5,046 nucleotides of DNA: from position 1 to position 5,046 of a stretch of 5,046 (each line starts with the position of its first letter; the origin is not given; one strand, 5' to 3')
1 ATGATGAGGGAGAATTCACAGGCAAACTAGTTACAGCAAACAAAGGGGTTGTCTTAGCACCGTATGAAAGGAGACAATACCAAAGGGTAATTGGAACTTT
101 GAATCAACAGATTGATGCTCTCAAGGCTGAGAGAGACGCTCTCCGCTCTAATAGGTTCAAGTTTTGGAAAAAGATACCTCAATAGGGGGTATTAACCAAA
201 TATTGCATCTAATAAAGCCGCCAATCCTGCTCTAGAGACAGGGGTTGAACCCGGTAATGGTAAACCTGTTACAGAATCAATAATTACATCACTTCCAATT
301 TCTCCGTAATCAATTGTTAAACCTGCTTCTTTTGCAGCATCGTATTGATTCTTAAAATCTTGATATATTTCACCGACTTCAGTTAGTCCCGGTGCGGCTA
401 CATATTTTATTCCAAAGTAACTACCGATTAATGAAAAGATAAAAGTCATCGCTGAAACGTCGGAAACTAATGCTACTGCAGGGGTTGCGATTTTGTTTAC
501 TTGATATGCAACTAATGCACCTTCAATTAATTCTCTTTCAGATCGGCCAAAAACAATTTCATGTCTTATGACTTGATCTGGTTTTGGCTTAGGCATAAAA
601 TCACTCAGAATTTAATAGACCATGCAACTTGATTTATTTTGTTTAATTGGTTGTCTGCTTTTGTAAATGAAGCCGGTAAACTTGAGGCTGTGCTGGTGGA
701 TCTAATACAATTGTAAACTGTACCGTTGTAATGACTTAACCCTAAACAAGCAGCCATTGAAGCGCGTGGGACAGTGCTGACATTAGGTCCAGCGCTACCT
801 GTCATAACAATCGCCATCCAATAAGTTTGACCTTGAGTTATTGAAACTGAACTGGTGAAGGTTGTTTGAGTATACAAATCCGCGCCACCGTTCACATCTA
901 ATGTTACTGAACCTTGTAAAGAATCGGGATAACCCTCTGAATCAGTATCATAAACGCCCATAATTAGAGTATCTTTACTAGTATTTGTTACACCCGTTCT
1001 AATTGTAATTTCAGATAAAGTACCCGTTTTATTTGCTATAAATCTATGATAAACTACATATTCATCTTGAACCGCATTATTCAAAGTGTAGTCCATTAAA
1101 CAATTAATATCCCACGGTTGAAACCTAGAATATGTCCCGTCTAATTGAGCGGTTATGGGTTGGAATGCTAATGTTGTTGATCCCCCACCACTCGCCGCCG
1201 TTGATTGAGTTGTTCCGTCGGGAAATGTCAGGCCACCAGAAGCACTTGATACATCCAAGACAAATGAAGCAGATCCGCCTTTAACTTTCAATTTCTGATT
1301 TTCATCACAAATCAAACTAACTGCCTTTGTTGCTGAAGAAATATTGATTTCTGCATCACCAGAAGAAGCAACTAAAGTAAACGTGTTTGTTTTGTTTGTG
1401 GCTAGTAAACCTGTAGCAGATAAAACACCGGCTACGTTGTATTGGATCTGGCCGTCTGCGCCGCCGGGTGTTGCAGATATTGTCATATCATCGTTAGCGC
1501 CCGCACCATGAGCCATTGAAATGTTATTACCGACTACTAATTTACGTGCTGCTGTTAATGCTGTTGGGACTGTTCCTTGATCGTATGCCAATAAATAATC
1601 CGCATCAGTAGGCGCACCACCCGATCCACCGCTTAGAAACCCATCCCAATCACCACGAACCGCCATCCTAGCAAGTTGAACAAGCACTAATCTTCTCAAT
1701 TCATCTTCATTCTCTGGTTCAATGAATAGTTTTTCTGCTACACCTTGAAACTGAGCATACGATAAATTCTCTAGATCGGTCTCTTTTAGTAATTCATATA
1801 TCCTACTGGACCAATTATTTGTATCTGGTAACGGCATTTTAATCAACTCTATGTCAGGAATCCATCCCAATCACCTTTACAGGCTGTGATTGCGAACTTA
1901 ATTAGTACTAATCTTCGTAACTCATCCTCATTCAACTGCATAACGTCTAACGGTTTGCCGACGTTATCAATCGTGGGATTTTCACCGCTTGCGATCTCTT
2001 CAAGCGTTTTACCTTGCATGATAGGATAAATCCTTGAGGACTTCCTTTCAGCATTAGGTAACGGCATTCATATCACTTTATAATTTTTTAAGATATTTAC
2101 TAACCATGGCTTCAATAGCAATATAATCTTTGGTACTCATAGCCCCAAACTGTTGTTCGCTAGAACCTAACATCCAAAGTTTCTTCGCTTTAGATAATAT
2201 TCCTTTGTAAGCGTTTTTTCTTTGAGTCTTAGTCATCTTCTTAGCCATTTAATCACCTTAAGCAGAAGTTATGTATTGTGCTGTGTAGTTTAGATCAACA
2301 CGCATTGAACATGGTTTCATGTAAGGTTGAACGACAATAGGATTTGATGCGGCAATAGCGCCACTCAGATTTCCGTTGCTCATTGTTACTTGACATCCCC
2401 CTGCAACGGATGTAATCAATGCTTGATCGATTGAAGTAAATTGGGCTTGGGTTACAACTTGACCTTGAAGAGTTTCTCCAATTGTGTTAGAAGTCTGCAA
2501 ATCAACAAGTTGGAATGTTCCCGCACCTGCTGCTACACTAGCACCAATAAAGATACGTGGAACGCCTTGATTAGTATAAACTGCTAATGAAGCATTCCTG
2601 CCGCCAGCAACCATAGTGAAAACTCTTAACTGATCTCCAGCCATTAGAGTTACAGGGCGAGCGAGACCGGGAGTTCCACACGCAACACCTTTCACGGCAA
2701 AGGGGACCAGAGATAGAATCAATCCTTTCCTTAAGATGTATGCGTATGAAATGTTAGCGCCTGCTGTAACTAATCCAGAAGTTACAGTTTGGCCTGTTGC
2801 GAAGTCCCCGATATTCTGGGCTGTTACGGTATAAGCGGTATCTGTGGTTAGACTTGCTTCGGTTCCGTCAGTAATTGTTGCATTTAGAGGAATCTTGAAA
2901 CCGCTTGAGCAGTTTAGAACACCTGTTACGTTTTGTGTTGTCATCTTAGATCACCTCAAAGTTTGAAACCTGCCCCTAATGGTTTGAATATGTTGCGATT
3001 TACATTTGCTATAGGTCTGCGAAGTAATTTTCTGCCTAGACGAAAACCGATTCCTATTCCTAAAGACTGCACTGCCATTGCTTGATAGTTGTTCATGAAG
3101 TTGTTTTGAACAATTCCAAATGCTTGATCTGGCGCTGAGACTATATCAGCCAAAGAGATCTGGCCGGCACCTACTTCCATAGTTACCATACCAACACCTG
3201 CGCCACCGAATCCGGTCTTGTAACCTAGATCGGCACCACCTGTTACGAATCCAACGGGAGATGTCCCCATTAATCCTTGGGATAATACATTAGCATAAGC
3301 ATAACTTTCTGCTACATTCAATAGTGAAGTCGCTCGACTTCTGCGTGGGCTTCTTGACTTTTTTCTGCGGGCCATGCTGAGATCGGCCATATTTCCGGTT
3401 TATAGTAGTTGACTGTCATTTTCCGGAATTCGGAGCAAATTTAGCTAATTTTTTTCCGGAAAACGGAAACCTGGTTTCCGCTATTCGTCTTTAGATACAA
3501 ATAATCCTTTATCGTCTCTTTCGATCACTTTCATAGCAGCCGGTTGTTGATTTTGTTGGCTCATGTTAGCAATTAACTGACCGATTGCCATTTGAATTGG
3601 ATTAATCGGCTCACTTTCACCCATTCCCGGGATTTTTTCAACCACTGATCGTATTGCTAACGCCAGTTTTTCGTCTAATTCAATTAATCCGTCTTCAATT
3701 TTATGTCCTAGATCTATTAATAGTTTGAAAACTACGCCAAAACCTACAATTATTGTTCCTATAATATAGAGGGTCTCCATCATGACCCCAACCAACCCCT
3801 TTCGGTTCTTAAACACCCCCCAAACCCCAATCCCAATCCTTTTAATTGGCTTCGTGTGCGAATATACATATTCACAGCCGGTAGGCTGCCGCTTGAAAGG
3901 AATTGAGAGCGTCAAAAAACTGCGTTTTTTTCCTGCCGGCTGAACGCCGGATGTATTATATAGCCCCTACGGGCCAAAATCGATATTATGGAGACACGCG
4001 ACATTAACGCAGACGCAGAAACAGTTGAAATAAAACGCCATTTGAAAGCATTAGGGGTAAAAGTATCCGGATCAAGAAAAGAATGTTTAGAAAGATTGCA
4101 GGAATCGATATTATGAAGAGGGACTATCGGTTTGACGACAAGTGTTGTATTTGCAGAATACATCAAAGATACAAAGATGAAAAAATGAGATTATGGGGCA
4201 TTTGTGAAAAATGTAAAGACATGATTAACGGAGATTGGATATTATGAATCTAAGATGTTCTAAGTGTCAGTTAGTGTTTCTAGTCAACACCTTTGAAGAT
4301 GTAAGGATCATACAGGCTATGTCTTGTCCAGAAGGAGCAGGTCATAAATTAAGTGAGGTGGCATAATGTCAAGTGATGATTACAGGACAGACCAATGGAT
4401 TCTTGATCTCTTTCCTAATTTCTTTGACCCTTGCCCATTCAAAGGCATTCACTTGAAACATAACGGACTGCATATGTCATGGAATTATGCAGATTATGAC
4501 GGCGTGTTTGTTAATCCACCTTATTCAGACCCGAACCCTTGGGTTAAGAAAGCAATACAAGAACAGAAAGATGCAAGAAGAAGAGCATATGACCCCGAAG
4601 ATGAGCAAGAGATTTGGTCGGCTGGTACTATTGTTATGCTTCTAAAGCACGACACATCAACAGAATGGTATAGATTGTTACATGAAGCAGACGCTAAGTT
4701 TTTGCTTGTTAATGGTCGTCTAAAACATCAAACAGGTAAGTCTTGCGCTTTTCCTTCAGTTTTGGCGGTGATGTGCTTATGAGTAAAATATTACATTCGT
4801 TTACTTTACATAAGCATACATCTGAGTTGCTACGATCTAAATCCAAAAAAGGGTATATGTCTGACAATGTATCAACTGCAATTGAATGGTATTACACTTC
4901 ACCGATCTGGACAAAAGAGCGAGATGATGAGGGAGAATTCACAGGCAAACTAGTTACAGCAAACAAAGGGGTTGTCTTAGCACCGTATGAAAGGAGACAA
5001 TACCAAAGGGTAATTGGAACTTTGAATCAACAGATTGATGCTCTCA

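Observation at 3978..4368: Cassette of three overlapping micro-genes (SAP motif plus two zinc ribbons) sharing a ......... start context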

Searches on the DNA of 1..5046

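Call 74: search_rna_families(source=window, threshold=evalue, max_evalue=1)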
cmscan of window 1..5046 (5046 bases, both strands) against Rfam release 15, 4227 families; matches with E-value up to 1: 1.
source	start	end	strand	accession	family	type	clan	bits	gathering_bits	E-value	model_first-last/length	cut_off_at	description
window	3788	3856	-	RF02990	gut-2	Gene; sRNA;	-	21.2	39.8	0.3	1-48/48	no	gut-2 RNA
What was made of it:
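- No Rfam family matches the region (call 74).
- Tried and rejected: Rfam: no family in the region (call 74).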

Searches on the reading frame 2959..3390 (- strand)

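Call 3: search_protein_families(library=pfam, proteins=[window:2959-3390:-], max_evalue=1)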
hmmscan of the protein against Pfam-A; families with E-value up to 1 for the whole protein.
window:2959-3390:- (144 aa): 0 families

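Call 4: search_protein_families(library=phrogs, proteins=[window:2959-3390:-], max_evalue=1)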
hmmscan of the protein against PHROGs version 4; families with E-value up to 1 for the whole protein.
window:2959-3390:- (144 aa): 2 families
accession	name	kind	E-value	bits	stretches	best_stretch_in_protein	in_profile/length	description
phrog_34573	-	head and packaging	0.034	15.4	1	103-124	59-80/83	major head protein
phrog_2072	-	unknown function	0.18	12.6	1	34-114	27-104/143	-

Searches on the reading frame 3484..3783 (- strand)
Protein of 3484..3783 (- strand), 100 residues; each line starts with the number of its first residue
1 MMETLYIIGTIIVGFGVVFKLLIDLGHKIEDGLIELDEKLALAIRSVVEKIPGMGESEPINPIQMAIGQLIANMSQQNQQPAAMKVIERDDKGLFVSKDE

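Call 3: search_protein_families(library=pfam, proteins=[window:3484-3783:-], max_evalue=1)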
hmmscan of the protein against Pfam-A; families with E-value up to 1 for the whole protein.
window:3484-3783:- (100 aa): 2 families
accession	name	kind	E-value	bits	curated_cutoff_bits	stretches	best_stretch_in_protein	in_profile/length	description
PF13354.11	Beta-lactamase2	-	0.15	11.8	22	1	21-89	31-97/214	Beta-lactamase enzyme family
PF17637.8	DUF5516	-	0.79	9.8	25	0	2-18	1-16/34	Family of unknown function (DUF5516)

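Call 4: search_protein_families(library=phrogs, proteins=[window:3484-3783:-], max_evalue=1)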
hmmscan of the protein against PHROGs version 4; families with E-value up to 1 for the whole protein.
window:3484-3783:- (100 aa): 2 families
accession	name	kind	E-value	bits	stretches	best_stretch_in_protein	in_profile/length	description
phrog_6814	-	unknown function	0.035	15.5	1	65-97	30-62/86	-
phrog_8879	-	unknown function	0.25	12.6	0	37-95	10-64/64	-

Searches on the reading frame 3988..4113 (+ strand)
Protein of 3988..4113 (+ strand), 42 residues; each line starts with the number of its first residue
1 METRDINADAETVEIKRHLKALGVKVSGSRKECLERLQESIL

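Call 3: search_protein_families(library=pfam, proteins=[window:3988-4113:+], max_evalue=1)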
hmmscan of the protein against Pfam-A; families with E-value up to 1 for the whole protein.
window:3988-4113:+ (42 aa): 3 families
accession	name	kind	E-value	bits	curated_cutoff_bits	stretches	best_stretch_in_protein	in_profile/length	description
PF02037.33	SAP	-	5.1e-06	26.4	23.9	1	13-40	8-35/37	SAP domain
PF13297.11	SDE2_2C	-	0.033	14.5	26.6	1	14-37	41-64/82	Replication stress response SDE2 C-terminal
PF09711.16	Cas_Csn2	-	0.055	13.6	23.7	1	5-41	80-117/181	CRISPR-associated protein (Cas_Csn2)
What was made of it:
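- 3988..4116 (+): SAP micro-gene (42 aa), a chimera. Codons 1-5 match the resident zr1 start. The core (codons ~10-39) is homologous to the first gene of a different phage type. The last three codons and the stop (SIL*) are read from the duplicated leader junction. Pfam SAP 26.4 bits, above the gathering score of 23.9 (call 3).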

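Call 4: search_protein_families(library=phrogs, proteins=[window:3988-4113:+], max_evalue=1)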
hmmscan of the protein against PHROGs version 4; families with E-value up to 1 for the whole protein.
window:3988-4113:+ (42 aa): 1 family
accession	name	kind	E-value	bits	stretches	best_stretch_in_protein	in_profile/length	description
phrog_8214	-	transcription regulation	0.19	12.7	1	10-36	78-105/120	Arc-like repressor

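Call 14: find_homologous_proteins(query=window:3988-4113:+, max_evalue=0.01)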
Query seq(42 aa) (42 aa): 1 proteins with E <= 0.01 among 1 candidates.
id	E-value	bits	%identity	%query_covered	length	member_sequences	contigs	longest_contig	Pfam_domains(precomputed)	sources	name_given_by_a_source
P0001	3.0e-8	50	77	83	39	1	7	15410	PF02037.34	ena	-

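Call 18: find_encoding_contigs(protein=P0001, flank=8000, max_places=8)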
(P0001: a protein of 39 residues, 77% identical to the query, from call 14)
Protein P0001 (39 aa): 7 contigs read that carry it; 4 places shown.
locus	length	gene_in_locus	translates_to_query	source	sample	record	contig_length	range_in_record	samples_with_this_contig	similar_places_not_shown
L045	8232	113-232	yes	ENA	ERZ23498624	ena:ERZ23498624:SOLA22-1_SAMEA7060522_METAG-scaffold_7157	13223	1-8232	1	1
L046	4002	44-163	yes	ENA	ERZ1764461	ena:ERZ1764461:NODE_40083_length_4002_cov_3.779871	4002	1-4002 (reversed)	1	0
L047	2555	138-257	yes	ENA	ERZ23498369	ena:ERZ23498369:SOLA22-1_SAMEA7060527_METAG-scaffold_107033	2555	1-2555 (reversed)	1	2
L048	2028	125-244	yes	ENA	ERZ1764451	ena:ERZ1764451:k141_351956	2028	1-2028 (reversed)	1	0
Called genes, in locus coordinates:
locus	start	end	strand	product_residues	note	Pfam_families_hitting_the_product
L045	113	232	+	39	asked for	PF02037:SAP (weak)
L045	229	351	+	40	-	-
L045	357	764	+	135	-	-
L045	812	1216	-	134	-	-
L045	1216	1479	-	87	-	-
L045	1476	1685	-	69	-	-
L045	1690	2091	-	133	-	-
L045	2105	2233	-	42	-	-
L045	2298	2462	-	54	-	-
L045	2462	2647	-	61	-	-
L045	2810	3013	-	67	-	-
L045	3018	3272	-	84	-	PF16778:Phage_tail_APC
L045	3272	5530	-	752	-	-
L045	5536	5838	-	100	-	-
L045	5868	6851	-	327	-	-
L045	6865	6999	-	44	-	-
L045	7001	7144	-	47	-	-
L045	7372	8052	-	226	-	-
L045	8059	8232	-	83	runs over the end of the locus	-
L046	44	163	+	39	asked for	PF02037:SAP (weak)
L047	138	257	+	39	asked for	PF02037:SAP (weak)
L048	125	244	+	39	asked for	PF02037:SAP (weak)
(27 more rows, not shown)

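Call 29: find_related_loci(query=A1, collection=viral_contigs, flank=6000)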
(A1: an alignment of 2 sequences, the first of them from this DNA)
Query A1 (42 aa) in viral_contigs; peptide patterns used: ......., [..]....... (x = any residue, [..] = any of these).
93 stretches matched a pattern, but none encodes a relative of the query by tblastn (E <= 1e-3).

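Call 30: find_related_loci(query=A1, collection=metagenome_contigs, flank=6000)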
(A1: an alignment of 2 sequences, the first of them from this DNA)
Query A1 (42 aa) in metagenome_contigs; peptide patterns used: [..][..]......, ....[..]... (x = any residue, [..] = any of these).
519 stretches matched a pattern, but none encodes a relative of the query by tblastn (E <= 1e-3).

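Call 58: find_encoding_contigs(protein=window:3988-4113:+, flank=5000, max_places=6)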
Protein seq(42 aa) (42 aa): no gene with exactly this product is on record in the collection.
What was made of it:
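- Tried and rejected: Exact-sequence look-up of the window's SAP protein: not on record (call 58).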

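Call 73: search_protein_families(library=ncbifam, proteins=[window:3988-4113:+], max_evalue=1)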
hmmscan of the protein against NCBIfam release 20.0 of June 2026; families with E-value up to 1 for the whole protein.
window:3988-4113:+ (42 aa): 1 family
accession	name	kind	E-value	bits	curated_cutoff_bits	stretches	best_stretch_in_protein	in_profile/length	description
TIGR01593.1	holin_tox_secr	subfamily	0.2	11.6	40.2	1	10-39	90-119/128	toxin secretion/phage lysis holin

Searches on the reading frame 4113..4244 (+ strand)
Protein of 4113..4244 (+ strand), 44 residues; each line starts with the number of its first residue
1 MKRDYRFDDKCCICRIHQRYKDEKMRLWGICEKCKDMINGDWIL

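Call 3: search_protein_families(library=pfam, proteins=[window:4113-4244:+], max_evalue=1)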
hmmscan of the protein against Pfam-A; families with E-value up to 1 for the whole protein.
window:4113-4244:+ (44 aa): 0 families

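Call 4: search_protein_families(library=phrogs, proteins=[window:4113-4244:+], max_evalue=1)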
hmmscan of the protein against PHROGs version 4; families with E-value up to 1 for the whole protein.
window:4113-4244:+ (44 aa): 0 families

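Call 22: find_homologous_proteins(query=window:4113-4244:+, max_evalue=0.01)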
Query seq(44 aa): no candidate shares three 5-residue words with the query. No homologue found.
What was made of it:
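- Tried and rejected: Word-index protein search with zr1: no candidate at all (call 22).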

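Call 51: search_protein_representatives(protein=window:4113-4244:+)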
Query: 44 residues. Proteins with E-value up to 0.001 (for the whole library): 4; up to 1e-10: 1; up to 1e-30: 0. The best 4 are listed.
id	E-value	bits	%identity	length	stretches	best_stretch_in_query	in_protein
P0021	1.3e-16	74.9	76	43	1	1-42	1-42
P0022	2.4e-06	43.0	38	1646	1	21-36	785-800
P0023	3.6e-06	42.5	57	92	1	10-44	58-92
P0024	4.3e-04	36.0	41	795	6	20-40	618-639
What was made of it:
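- zr1 is almost absent from the searched protein collections: no word-sharing candidate in one (call 22) and only two family members in the other (call 51).
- Tried and rejected: The exhaustive HMMER search found only two family members (call 51).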

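Call 52: predict_structure(protein=window:4113-4244:+)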
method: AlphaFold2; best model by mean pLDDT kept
length: 44 residues; sequences in the alignment: 1
mean_pLDDT: 52.7   pTM: 0.27
mean pLDDT of the five models: 52.7, 47.5, 45.7, 44.9, 43.9
residues with pLDDT >= 90: 0; 70-90: 0; 50-70: 23; < 50: 21
segments of 3 or more residues with pLDDT < 50: 1-3, 9-11, 18-25, 42-44
pLDDT, mean of each block of 10 residues (from residue 1): 48 50 51 64 46
secondary structure, 60 per line:
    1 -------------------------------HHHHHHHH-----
elements in order: H32-39
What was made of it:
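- On Zinc ribbon / four-Cys knuckle protein (zr1): The single-sequence AF2 model has pLDDT 52.7 (call 52).
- Tried and rejected: zr1 structure: the single-sequence model was unusable at pLDDT 52.7 (call 52).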

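Call 72: search_solved_structures(query=A3, max_evalue=10)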
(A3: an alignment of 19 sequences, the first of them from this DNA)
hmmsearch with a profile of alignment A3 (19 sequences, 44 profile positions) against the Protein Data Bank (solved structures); distinct sequences matched with E-value up to 10: 1.
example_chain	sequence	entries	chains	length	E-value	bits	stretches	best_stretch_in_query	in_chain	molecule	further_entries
3jd5_R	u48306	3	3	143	0.81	12.8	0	7-21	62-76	28S ribosomal protein S18c, mitochondrial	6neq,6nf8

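Call 73: search_protein_families(library=ncbifam, proteins=[window:4113-4244:+], max_evalue=1)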
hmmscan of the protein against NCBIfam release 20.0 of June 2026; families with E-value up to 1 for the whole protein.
window:4113-4244:+ (44 aa): 0 families
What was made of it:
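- On Zinc ribbon / four-Cys knuckle protein (zr1): There is no Pfam, PHROG or NCBIfam hit (calls 3, 4, 73), and the PDB profile search gives a best E of 0.81 (call 72).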
